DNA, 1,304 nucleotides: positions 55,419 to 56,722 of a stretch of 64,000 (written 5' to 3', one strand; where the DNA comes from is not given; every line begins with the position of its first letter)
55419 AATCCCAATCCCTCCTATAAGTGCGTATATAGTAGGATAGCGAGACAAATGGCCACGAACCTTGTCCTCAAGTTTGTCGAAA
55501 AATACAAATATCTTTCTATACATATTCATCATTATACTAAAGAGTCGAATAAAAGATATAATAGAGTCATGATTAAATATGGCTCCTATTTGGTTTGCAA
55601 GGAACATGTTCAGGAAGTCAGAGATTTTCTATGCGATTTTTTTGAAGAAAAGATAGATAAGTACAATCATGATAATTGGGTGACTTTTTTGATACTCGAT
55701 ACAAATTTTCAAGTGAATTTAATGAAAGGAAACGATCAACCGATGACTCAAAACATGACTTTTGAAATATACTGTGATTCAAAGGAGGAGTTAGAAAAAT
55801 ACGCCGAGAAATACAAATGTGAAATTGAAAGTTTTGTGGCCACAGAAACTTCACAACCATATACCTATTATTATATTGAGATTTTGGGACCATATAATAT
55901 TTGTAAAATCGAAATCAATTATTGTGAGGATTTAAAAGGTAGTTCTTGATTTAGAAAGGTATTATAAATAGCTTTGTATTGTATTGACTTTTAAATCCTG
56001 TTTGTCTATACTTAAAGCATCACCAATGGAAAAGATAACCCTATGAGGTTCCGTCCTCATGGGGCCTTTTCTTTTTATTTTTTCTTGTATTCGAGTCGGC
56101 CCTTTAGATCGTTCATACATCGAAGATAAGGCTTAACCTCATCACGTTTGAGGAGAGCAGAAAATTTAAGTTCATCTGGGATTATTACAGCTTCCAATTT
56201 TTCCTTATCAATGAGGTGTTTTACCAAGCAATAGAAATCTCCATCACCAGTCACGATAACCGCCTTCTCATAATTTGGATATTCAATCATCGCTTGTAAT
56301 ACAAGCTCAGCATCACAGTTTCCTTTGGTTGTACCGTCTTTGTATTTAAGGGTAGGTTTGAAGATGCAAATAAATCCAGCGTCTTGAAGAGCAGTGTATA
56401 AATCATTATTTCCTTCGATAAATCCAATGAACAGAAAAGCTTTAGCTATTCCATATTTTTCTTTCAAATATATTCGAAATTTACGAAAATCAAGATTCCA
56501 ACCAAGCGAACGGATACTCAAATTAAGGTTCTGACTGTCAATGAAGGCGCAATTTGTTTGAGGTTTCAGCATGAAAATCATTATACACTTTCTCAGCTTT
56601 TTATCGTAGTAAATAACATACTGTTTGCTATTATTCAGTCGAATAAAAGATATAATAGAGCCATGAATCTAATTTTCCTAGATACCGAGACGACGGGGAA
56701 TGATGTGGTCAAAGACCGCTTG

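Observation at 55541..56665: Duplicated 30-bp promoter/start-codon cassette driving two different genes, part of a TATAAT-N6-ATG leaderless pattern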

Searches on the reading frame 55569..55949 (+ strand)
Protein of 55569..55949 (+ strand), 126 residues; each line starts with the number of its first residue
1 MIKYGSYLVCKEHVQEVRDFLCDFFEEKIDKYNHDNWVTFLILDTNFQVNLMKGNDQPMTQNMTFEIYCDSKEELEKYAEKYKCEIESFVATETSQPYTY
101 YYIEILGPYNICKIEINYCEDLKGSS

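Call 14: search_protein_families(library=pfam, proteins=[window:55569-55949:+], max_evalue=0.01)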
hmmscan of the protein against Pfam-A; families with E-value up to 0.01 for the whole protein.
window:55569-55949:+ (126 aa): 0 families

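Call 16: find_encoding_contigs(protein=window:55569-55949:+, flank=10000, max_places=10)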
Protein window:55569-55949:+ (126 aa): 8 contigs read that carry it; 4 places shown.
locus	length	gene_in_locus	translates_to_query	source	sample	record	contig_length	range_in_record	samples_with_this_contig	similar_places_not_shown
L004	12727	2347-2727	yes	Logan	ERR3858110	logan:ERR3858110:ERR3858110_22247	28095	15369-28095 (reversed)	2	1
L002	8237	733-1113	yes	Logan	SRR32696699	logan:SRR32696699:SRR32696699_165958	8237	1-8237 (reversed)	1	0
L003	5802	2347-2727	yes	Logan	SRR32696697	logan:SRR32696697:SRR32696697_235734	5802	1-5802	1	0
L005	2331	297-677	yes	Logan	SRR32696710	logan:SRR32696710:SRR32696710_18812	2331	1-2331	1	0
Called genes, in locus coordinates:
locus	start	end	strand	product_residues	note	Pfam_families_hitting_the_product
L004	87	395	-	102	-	-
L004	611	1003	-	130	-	PF07884:VKOR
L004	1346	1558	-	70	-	-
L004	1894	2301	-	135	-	-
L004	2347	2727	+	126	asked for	-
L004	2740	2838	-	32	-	-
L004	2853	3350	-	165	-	PF01936:NYN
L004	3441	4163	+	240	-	PF00929:RNase_T, PF20600:ExoX-like_C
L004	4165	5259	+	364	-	PF11141:DUF2914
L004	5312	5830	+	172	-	PF04173:DoxD, PF07681:DoxX (weak)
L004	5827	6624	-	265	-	-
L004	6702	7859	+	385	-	PF00270:DEAD, PF04851:ResIII, PF00271:Helicase_C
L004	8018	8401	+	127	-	PF05514:HR_lesion (faint), PF07681:DoxX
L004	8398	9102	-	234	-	PF18306:LDcluster4, PF03641:Lysine_decarbox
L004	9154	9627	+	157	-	PF00254:FKBP_C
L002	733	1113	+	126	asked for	-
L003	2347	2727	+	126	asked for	-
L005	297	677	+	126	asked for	-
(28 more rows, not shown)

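Call 29: find_homologous_proteins(query=window:55569-55949:+, max_evalue=0.001)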
Query window:55569-55949:+ (126 aa): 39 proteins with E <= 0.001 among 43 candidates.
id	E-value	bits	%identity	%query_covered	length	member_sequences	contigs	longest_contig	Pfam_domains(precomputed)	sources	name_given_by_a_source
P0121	1.5e-80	286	100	100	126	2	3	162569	-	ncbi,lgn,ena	-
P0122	1.6e-64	234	79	100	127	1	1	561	-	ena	-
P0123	1.1e-59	218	74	98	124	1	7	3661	-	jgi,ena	-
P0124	6.2e-59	216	76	98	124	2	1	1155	-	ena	-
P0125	2.5e-54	201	73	96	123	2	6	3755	-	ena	-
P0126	1.8e-52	195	70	97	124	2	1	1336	-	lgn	-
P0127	9.5e-51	190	73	90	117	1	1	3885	-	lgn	-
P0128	1.9e-48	182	66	94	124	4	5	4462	-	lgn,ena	-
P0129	2.1e-48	182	66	97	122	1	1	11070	-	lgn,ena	-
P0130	3.3e-48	181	65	98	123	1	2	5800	-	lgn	-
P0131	4.0e-48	181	64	97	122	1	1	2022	-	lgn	-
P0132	1.9e-47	179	63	98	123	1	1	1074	-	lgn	-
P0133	2.6e-47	178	62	96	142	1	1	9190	-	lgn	-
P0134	1.9e-46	176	62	97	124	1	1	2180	-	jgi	jgi:hypothetical protein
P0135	4.2e-46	175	65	97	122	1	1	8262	-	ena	-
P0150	1.1e-42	163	61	95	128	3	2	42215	-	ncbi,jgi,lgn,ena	-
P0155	1.4e-39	153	57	97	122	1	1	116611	-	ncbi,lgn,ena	-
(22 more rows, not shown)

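Call 31: find_encoding_contigs(protein=P0129, flank=4000, max_places=2)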
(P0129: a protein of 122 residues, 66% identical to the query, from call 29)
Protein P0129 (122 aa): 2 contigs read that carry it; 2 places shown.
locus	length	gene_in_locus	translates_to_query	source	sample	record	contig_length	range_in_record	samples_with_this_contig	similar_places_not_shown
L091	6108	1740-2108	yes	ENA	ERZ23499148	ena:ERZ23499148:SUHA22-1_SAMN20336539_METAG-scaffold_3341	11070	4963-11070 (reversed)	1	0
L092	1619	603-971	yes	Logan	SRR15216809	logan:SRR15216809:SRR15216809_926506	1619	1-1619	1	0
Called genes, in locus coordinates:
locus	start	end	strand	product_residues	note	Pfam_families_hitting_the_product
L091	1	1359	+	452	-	?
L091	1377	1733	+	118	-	-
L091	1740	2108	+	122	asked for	-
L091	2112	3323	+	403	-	PF00814:TsaD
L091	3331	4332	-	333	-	PF00188:CAP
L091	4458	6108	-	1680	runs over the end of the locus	PF24514:SpaA_4, PF17210:SdrD_B (faint), PF20009:GEVED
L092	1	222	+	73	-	?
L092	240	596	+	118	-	-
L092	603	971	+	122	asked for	-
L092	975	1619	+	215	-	?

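Call 32: find_encoding_contigs(protein=P0150, flank=4000, max_places=2)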
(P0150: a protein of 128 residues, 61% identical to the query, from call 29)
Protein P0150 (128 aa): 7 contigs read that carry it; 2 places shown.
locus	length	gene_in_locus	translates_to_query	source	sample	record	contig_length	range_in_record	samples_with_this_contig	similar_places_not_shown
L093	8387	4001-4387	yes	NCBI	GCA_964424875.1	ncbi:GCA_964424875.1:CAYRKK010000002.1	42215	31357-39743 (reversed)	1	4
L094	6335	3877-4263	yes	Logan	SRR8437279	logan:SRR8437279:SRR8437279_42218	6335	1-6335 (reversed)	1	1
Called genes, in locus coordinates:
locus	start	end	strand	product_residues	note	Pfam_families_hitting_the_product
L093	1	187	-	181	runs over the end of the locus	PF01936:NYN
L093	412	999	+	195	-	-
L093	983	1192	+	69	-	PF26477:DUF8150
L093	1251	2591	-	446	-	PF13091:PLDc_2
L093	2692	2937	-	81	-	-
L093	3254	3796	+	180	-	PF01936:NYN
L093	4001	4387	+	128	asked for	-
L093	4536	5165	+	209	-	PF02518:HATPase_c (weak)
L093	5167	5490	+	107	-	-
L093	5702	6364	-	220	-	PF06130:PTAC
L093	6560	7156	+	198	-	PF01928:CYTH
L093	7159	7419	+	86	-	-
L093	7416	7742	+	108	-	-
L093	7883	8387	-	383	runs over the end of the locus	PF01637:ATPase_2 (weak), PF13173:AAA_14, PF13635:DUF4143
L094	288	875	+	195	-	-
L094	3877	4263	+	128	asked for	-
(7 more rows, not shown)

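Call 33: find_encoding_contigs(protein=P0155, flank=4000, max_places=2)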
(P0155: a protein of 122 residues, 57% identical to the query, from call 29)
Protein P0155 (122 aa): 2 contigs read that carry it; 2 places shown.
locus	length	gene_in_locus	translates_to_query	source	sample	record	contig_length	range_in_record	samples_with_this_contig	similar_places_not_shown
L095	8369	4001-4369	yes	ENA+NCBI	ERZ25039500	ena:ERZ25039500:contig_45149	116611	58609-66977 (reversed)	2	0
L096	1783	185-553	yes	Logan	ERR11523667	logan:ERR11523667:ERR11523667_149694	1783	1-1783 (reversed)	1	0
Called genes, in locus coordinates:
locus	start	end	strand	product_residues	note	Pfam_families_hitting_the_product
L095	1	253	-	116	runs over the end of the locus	-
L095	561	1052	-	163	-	PF19698:DUF6197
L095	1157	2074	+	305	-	PF01636:APH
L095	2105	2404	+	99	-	PF00520:Ion_trans (weak), PF07885:Ion_trans_2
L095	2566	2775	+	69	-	-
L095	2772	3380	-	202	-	-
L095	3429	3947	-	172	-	-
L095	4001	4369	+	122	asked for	-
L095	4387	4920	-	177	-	PF00293:NUDIX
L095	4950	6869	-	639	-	PF01326:PPDK_N, PF00391:PEP-utilizers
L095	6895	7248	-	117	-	PF01042:Ribonuc_L-PSP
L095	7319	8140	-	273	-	-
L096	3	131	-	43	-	?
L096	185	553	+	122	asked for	-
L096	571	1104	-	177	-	PF00293:NUDIX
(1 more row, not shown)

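Call 34: find_encoding_contigs(protein=P0123, flank=4000, max_places=3)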
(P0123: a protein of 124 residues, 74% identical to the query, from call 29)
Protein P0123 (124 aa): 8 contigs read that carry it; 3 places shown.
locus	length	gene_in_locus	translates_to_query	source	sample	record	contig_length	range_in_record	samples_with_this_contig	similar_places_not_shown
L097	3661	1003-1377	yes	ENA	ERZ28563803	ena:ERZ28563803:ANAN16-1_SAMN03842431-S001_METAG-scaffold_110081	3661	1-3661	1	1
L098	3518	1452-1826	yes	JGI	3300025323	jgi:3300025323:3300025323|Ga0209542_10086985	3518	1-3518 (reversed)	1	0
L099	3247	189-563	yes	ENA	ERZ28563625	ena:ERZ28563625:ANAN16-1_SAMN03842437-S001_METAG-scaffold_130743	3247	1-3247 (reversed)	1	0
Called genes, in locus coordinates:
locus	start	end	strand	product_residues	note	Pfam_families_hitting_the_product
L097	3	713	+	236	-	?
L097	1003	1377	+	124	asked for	-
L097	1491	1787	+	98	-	-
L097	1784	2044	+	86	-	PF15738:YafQ_toxin (weak)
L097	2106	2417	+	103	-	-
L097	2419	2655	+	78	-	-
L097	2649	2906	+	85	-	-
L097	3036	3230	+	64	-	-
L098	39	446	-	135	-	-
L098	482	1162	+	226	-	-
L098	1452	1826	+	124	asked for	-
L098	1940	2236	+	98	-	-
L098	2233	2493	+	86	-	PF15738:YafQ_toxin (weak)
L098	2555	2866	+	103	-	-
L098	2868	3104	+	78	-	-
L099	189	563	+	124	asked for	-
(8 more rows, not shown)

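Call 60: search_protein_families(library=padloc, proteins=[window:55569-55949:+], max_evalue=0.01)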
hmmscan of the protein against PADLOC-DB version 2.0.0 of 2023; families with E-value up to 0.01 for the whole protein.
window:55569-55949:+ (126 aa): 0 families

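Call 77: predict_structure(alignment_id=A2)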
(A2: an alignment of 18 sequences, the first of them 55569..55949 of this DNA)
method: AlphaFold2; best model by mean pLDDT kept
length: 126 residues; sequences in the alignment: 18
mean_pLDDT: 93.7   pTM: 0.83
mean pLDDT of the five models: 93.7, 93.5, 92.8, 92.8, 88.2
residues with pLDDT >= 90: 103; 70-90: 19; 50-70: 4; < 50: 0
segments of 3 or more residues with pLDDT < 50: none
pLDDT, mean of each block of 10 residues (from residue 1): 90 97 93 91 91 95 96 98 97 93 97 98 73
secondary structure, 60 per line:
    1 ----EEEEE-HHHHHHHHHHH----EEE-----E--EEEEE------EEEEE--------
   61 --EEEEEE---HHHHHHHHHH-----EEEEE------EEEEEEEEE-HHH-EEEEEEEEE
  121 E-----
elements in order: E5-9 H11-21 E26-28 E37-41 E48-52 E63-68 H72-81 E87-91 E98-106 E112-121

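Call 79: fold_search(model_id=the predicted structure, library=pdb)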
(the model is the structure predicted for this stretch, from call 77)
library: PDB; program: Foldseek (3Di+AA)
matches with E <= 10: 1076; with E <= 0.001: 32
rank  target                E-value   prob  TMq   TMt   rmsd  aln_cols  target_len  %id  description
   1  2i7r_A                4.6e-05  1.00  0.53  0.56   5.1       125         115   13  conserved domain protein (released 2006-10-17)
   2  3r4q_C                6.1e-05  1.00  0.57  0.54   5.1       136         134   14  Crystal structure of Lactoylglutathione lyase from Agrobacterium tumefaciens (released 2011-04-06)
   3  3huh_B                1.3e-04  1.00  0.55  0.58   4.8       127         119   12  The structure of biphenyl-2,3-diol 1,2-dioxygenase iii-related protein from salmonella typhimurium (released 2009-06-23)
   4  2p7l_D                1.3e-04  1.00  0.48  0.49   6.0       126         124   18  Crystal structure of monoclinic form of genomically encoded fosfomycin resistance protein, FosX, from Listeria monocyt (released 2007-07-17)
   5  2qqz_B                1.6e-04  1.00  0.56  0.58   4.4       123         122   12  Crystal structure of putative glyoxalase family protein from Bacillus anthracis (released 2007-08-14)
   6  2p7q_A                1.8e-04  1.00  0.50  0.49   5.6       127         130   15  Crystal structure of E126Q mutant of genomically encoded fosfomycin resistance protein, FosX, from Listeria monocytoge (released 2007-07-17)
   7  3ghj                  2.2e-04  1.00  0.57  0.60   4.4       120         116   18  Crystal structure from the mobile metagenome of Halifax Harbour Sewage Outfall: Integron Cassette Protein HFX_CASS4 (released 2009-03-24)
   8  2p7l_E                2.3e-04  1.00  0.51  0.50   5.0       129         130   16  Crystal structure of monoclinic form of genomically encoded fosfomycin resistance protein, FosX, from Listeria monocyt (released 2007-07-17)
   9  2p7q_D                2.4e-04  1.00  0.48  0.48   6.1       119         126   14  Crystal structure of E126Q mutant of genomically encoded fosfomycin resistance protein, FosX, from Listeria monocytoge (released 2007-07-17)
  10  1sqi_A                2.4e-04  0.99  0.30  0.14  13.2       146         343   13  Structural basis for inhibitor selectivity revealed by crystal structures of plant and mammalian 4-hydroxyphenylpyruva (released 2004-08-17)
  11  2qqz_A                2.6e-04  1.00  0.56  0.57   4.7       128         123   13  Crystal structure of putative glyoxalase family protein from Bacillus anthracis (released 2007-08-14)
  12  2p7p_A                2.6e-04  1.00  0.48  0.46   5.6       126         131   13  Crystal structure of genomically encoded fosfomycin resistance protein, FosX, from Listeria monocytogenes complexed wi (released 2007-07-17)
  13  4pav_D                2.9e-04  1.00  0.50  0.54   5.0       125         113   14  Structure of hypothetical protein SA1046 from S. aureus. (released 2015-05-06)
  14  2p7p_D                2.9e-04  1.00  0.50  0.50   5.6       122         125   15  Crystal structure of genomically encoded fosfomycin resistance protein, FosX, from Listeria monocytogenes complexed wi (released 2007-07-17)
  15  8im2_F                3.3e-04  0.99  0.31  0.14  12.9       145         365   11  Crystal structure of human HPPD complexed with NTBC (released 2023-10-18)
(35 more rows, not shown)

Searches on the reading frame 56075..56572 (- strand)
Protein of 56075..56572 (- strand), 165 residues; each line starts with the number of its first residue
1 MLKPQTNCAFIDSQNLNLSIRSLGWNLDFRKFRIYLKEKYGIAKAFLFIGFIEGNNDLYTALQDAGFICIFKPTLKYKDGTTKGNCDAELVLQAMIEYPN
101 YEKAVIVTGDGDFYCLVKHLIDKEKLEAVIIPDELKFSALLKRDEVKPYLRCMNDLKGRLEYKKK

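Call 14: search_protein_families(library=pfam, proteins=[window:56075-56572:-], max_evalue=0.01)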
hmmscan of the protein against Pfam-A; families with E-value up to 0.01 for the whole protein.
window:56075-56572:- (165 aa): 1 family
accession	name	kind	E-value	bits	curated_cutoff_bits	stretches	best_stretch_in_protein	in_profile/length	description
PF01936.24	NYN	-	1.3e-12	48.9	24.2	1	10-136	5-130/145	NYN domain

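Call 60: search_protein_families(library=padloc, proteins=[window:56075-56572:-], max_evalue=0.01)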
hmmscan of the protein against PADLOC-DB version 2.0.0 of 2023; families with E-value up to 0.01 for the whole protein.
window:56075-56572:- (165 aa): 1 family
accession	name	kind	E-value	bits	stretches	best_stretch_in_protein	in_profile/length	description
PDLC01154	NYN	-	3.8e-05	21.2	1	9-131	150-275/310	"LabA-like protein, NYN family nuclease"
